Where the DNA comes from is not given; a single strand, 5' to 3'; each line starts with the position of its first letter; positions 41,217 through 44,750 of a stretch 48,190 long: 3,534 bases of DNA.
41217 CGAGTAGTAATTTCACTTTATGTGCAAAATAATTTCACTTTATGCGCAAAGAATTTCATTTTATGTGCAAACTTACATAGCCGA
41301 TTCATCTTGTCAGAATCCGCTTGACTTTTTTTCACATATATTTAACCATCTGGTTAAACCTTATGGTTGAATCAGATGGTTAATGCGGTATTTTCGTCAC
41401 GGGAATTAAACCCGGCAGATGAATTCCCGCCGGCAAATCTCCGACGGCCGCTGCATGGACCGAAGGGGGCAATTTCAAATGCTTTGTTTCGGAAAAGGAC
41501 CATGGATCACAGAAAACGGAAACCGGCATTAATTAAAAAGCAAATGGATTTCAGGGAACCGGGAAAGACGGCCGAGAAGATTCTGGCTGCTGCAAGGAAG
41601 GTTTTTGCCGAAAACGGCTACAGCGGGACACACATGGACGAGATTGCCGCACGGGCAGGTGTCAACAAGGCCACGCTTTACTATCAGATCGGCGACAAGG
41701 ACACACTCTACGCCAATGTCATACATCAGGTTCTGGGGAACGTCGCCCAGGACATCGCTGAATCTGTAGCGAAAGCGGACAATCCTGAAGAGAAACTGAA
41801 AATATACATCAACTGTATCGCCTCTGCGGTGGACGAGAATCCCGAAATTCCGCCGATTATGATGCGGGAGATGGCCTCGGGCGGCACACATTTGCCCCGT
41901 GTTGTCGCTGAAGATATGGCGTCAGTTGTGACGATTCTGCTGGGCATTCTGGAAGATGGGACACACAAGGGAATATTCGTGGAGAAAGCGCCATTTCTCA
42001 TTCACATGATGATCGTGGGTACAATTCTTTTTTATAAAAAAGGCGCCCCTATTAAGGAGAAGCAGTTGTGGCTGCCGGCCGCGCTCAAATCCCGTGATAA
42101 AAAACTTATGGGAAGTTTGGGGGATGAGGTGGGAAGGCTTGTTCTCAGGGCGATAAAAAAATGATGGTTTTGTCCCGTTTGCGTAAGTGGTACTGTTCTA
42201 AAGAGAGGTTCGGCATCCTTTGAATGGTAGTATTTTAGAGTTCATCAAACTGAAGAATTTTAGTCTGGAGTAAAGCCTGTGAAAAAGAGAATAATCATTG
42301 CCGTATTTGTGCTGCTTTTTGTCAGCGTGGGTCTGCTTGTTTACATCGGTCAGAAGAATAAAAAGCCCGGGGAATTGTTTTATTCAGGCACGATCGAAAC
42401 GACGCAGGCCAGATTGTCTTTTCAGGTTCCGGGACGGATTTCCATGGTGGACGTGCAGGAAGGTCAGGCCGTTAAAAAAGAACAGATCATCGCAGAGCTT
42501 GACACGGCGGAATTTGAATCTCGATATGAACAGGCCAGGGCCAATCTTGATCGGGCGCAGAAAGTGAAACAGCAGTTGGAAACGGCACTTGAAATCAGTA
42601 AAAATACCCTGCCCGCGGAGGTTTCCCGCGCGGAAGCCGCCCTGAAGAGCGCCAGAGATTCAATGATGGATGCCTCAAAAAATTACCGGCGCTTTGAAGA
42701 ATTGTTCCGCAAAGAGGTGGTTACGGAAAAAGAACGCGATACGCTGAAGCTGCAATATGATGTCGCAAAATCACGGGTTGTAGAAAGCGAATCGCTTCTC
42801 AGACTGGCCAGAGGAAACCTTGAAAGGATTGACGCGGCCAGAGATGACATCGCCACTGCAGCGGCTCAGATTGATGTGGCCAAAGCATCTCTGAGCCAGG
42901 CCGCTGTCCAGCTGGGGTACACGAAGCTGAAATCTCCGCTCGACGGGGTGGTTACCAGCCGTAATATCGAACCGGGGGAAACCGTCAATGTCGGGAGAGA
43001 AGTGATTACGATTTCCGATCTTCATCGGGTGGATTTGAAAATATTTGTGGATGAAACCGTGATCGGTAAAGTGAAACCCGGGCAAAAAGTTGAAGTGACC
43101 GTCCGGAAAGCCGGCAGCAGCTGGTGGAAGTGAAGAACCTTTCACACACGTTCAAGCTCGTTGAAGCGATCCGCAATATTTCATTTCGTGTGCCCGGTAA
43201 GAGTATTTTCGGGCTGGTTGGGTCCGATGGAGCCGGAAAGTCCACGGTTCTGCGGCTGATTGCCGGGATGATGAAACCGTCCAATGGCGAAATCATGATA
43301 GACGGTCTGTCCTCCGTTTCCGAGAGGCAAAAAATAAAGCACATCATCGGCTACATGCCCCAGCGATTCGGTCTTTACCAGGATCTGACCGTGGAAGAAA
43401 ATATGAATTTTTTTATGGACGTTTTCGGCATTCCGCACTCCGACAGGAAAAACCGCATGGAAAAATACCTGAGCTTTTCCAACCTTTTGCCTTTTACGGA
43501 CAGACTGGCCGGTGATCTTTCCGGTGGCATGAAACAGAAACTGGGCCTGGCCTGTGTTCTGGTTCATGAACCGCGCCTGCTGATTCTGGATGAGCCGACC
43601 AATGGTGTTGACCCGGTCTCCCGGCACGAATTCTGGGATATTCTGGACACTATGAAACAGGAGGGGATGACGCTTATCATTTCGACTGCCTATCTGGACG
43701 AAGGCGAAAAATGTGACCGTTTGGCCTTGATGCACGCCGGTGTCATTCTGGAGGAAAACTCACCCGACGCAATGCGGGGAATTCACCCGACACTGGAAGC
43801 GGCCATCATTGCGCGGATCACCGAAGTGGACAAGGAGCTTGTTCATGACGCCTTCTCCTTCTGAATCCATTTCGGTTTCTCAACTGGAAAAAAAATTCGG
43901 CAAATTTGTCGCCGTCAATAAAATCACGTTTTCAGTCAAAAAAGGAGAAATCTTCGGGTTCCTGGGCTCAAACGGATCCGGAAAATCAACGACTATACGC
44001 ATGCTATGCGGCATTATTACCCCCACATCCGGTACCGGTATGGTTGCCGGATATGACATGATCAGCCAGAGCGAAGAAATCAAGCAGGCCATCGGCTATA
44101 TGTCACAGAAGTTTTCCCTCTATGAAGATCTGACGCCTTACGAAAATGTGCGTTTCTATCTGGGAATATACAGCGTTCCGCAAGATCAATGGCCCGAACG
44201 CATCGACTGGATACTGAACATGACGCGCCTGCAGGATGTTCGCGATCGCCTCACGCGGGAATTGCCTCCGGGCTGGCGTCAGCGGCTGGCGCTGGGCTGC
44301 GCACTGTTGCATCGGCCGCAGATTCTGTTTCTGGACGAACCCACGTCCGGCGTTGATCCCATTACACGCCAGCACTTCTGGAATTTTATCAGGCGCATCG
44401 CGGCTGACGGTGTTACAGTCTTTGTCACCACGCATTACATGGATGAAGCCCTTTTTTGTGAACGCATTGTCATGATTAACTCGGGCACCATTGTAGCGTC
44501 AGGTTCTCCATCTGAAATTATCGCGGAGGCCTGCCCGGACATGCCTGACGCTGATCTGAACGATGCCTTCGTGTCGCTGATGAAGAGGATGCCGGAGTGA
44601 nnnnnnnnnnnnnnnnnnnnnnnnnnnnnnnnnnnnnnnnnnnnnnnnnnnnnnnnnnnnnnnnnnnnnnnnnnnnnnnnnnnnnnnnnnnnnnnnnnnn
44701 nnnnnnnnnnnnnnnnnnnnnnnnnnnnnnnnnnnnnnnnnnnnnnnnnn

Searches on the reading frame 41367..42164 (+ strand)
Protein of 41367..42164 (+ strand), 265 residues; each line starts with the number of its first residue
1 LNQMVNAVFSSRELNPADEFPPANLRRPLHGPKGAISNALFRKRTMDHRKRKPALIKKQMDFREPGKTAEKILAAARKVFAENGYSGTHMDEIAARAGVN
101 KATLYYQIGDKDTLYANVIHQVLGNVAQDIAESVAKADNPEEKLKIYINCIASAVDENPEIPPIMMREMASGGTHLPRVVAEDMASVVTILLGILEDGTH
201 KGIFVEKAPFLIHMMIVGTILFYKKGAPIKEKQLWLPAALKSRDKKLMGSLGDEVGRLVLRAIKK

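Call 31: search_protein_families(library=pfam, proteins=[window:41367-42164:+], max_evalue=0.001)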
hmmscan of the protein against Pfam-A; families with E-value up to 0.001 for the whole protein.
window:41367-42164:+ (265 aa): 4 families
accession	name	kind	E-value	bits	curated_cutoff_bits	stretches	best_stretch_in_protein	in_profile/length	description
PF00440.29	TetR_N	-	2.2e-15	56.6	24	1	72-116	1-45/47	Bacterial regulatory proteins, tetR family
PF08359.16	TetR_C_4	-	7.4e-06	26.6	21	1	121-220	3-103/133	YsiA-like protein, C-terminal region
PF17938.6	TetR_C_29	-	8e-06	26.4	26.2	1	140-223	1-87/119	Tetracyclin repressor-like, C-terminal domain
PF17932.6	TetR_C_24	-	0.00057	20.6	26.4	1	138-219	2-83/114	Tetracyclin repressor-like, C-terminal domain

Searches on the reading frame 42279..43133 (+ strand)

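Call 31: search_protein_families(library=pfam, proteins=[window:42279-43133:+], max_evalue=0.001)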
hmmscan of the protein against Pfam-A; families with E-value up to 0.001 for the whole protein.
window:42279-43133:+ (284 aa): 3 families
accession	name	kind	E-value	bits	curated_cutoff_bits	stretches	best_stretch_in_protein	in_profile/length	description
PF13437.12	HlyD_3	-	2.1e-16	61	22.2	1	217-278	2-63/106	HlyD family secretion protein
PF16576.10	HlyD_D23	-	8.5e-15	55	30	1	40-279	16-173/214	Barrel-sandwich domain of CusB or HlyD membrane-fusion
PF13533.13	Biotin_lipoyl_2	-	7e-07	29.4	29.8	1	46-75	3-32/32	Biotin-lipoyl like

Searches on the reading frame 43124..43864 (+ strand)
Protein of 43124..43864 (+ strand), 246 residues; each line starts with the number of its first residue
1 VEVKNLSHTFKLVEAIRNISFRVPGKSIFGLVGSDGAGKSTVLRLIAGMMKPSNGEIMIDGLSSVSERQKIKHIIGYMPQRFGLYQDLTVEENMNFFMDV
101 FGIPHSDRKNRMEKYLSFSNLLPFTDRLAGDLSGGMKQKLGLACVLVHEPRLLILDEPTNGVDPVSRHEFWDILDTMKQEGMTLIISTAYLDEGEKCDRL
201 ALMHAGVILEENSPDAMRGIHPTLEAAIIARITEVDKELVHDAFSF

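Call 31: search_protein_families(library=pfam, proteins=[window:43124-43864:+], max_evalue=0.001)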
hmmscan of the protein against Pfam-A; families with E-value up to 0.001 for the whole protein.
window:43124-43864:+ (246 aa): 2 families
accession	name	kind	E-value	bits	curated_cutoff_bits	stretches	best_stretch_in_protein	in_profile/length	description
PF00005.33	ABC_tran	-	1.8e-32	113.2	25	1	17-160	2-137/137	ABC transporter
PF13304.12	AAA_21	-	4.3e-10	40.6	27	1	63-188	171-297/304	AAA domain, putative AbiEii toxin, Type IV TA system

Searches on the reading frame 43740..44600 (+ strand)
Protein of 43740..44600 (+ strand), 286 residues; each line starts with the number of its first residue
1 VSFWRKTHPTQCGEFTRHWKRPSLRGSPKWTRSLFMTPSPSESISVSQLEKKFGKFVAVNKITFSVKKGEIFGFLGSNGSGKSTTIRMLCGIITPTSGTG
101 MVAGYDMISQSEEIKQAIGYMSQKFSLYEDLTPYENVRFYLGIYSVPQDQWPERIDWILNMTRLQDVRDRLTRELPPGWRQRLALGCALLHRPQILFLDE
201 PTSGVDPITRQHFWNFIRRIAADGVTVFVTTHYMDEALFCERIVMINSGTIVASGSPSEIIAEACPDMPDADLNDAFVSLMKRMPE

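Call 31: search_protein_families(library=pfam, proteins=[window:43740-44600:+], max_evalue=0.001)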
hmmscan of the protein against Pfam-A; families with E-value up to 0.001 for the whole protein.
window:43740-44600:+ (286 aa): 2 families
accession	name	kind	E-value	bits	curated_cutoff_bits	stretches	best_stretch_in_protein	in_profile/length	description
PF00005.33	ABC_tran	-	6e-29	101.8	25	1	60-203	2-137/137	ABC transporter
PF13304.12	AAA_21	-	9e-09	36.2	27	1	181-232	243-298/304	AAA domain, putative AbiEii toxin, Type IV TA system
